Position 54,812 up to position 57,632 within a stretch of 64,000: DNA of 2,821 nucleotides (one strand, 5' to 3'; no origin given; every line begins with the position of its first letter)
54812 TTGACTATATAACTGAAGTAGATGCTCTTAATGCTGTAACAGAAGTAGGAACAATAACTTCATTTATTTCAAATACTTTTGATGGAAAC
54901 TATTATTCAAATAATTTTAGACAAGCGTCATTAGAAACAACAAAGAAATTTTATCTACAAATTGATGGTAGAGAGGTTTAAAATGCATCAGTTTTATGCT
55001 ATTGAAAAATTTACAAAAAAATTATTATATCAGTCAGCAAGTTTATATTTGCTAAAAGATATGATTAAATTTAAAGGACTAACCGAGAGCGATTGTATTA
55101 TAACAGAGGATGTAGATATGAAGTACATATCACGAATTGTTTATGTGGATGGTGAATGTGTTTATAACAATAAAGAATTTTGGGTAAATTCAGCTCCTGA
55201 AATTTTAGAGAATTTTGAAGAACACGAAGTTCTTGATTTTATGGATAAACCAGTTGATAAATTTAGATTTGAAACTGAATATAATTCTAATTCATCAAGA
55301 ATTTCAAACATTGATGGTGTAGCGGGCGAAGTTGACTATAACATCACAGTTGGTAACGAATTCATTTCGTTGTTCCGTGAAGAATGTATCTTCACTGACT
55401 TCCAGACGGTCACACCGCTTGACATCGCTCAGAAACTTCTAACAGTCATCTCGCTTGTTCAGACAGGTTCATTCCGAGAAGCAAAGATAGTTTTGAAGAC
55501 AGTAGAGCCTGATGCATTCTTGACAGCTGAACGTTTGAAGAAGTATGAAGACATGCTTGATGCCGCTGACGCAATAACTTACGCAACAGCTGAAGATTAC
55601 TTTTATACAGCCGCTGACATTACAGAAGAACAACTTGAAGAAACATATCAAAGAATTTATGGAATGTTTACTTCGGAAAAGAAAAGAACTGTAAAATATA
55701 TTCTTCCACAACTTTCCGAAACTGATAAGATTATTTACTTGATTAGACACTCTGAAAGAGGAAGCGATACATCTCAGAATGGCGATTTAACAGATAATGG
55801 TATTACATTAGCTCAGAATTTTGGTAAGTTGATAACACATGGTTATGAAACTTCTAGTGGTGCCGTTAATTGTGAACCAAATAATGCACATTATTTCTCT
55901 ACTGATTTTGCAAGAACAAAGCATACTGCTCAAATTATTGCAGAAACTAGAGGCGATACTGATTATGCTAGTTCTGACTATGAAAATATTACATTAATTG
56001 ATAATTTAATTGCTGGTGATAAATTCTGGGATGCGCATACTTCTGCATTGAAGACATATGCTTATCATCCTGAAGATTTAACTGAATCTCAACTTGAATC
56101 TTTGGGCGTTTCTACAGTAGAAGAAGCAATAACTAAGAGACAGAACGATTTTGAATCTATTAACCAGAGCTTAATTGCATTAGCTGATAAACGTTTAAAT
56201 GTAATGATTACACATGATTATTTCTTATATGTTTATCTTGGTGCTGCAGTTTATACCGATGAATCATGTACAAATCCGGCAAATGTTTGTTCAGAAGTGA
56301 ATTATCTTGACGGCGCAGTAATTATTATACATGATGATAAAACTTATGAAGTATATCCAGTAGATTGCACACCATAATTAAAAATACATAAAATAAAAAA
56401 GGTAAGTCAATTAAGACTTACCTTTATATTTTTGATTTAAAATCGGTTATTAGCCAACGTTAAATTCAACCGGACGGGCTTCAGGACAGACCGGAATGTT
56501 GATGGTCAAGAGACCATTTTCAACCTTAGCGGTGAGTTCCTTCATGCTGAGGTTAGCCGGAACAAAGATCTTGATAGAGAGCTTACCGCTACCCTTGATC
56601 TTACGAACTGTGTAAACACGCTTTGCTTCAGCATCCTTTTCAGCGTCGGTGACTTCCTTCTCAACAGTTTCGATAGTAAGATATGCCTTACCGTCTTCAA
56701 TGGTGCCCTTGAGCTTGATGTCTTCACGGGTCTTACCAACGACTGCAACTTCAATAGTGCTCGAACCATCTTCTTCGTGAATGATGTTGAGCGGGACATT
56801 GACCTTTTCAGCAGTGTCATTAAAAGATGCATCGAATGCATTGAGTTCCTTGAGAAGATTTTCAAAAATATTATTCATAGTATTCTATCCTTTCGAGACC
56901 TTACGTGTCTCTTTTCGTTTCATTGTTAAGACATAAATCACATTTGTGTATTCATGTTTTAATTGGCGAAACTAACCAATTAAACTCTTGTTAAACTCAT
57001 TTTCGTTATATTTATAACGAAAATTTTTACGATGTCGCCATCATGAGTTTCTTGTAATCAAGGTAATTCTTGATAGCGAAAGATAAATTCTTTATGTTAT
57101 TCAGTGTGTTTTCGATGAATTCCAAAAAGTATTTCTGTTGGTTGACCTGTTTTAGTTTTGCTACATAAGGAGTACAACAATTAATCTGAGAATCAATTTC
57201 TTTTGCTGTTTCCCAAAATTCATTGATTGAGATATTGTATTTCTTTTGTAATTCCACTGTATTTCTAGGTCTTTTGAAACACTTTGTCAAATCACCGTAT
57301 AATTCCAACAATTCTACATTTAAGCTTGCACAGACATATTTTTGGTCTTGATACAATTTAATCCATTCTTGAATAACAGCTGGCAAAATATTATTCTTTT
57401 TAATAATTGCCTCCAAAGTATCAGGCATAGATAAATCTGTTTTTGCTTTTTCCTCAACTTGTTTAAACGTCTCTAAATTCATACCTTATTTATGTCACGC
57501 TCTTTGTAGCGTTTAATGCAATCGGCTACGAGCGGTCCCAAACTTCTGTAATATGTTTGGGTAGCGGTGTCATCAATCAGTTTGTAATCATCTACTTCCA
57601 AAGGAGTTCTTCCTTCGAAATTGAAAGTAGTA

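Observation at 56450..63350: Minus-strand island with an Rnl2-like RNA ligase, NUDIX hydrolase, NadE and Hsp20: candidate RNA-repair / NAD+-replenishment counter-defence block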

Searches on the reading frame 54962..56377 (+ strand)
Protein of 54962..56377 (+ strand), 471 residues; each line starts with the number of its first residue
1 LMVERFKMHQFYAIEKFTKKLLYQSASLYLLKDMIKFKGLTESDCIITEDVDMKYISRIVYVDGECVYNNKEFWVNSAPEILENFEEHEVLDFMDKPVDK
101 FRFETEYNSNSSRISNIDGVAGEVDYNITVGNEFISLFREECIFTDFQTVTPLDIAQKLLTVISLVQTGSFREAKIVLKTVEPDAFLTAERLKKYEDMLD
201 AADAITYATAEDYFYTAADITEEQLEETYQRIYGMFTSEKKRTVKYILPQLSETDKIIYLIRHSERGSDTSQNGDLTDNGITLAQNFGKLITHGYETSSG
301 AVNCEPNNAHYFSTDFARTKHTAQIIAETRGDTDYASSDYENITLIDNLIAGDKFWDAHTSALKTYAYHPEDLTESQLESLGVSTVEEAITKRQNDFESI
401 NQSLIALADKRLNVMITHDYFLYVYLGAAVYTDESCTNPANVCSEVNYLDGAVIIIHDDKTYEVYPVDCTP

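Call 12: search_protein_families(library=ncbifam, proteins=[window:54962-56377:+], max_evalue=0.001)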
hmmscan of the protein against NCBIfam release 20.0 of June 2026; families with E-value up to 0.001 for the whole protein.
window:54962-56377:+ (471 aa): 0 families

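Call 77: search_solved_structures(query=window:54962-56377:+, max_evalue=1, show_alignments=1)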
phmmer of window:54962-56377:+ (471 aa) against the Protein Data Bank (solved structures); distinct sequences matched with E-value up to 1: 0.

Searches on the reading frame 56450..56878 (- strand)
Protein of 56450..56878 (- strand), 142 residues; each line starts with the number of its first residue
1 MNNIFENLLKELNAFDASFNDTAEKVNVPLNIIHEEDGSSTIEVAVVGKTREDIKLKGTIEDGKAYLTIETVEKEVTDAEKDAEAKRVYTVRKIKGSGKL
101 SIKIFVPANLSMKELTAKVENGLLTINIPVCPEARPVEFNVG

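Call 3: search_protein_families(library=pfam, proteins=[window:56450-56878:-], max_evalue=0.01)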
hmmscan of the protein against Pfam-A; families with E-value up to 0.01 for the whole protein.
window:56450-56878:- (142 aa): 2 families
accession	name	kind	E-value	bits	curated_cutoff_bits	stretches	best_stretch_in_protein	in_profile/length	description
PF00011.27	HSP20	-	2.5e-06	28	20.8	1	33-133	2-90/102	Hsp20/alpha crystallin family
PF00061.29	Lipocalin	-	0.0022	18.6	23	1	3-101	14-117/145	Lipocalin / cytosolic fatty-acid binding protein family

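Call 4: search_protein_families(library=phrogs, proteins=[window:56450-56878:-], max_evalue=0.001)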
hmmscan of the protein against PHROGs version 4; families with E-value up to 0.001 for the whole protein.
window:56450-56878:- (142 aa): 1 family
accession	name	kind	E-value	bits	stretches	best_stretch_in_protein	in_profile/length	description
phrog_432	-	other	5.9e-07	30.4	1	15-128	26-132/148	Hsp20 heat shock protein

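Call 12: search_protein_families(library=ncbifam, proteins=[window:56450-56878:-], max_evalue=0.001)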
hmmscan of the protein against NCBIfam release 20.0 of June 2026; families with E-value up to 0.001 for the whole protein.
window:56450-56878:- (142 aa): 2 families
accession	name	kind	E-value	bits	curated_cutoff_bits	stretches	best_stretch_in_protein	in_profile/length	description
NF041799.1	Hsp14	equivalog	2.2e-07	30.8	100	1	20-134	11-112/118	archaeal heat shock protein Hsp14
NF042420.1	Hsp18_Clos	equivalog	1.6e-05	25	195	1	3-130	18-133/147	heat shock protein Hsp18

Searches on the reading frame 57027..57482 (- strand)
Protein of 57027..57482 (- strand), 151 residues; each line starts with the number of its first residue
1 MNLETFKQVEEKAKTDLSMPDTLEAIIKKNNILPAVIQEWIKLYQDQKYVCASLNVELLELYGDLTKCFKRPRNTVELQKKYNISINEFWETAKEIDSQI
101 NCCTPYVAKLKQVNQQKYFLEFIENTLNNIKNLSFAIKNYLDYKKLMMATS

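Call 3: search_protein_families(library=pfam, proteins=[window:57027-57482:-], max_evalue=0.01)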
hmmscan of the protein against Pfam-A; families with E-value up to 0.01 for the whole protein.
window:57027-57482:- (151 aa): 1 family
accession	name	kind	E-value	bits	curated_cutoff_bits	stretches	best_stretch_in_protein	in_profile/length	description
PF11056.14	UvsY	-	0.0051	17.7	22.8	0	95-146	73-124/128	Recombination, repair and ssDNA binding protein UvsY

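Call 4: search_protein_families(library=phrogs, proteins=[window:57027-57482:-], max_evalue=0.001)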
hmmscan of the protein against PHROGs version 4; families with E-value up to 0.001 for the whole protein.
window:57027-57482:- (151 aa): 1 family
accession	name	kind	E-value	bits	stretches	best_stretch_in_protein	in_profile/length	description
phrog_231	-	DNA, RNA and nucleotide metabolism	1.7e-06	29.3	1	5-148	3-140/142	UvsY-like recombination mediator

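Call 12: search_protein_families(library=ncbifam, proteins=[window:57027-57482:-], max_evalue=0.001)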
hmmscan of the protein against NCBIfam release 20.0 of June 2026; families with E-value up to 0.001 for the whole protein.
window:57027-57482:- (151 aa): 0 families
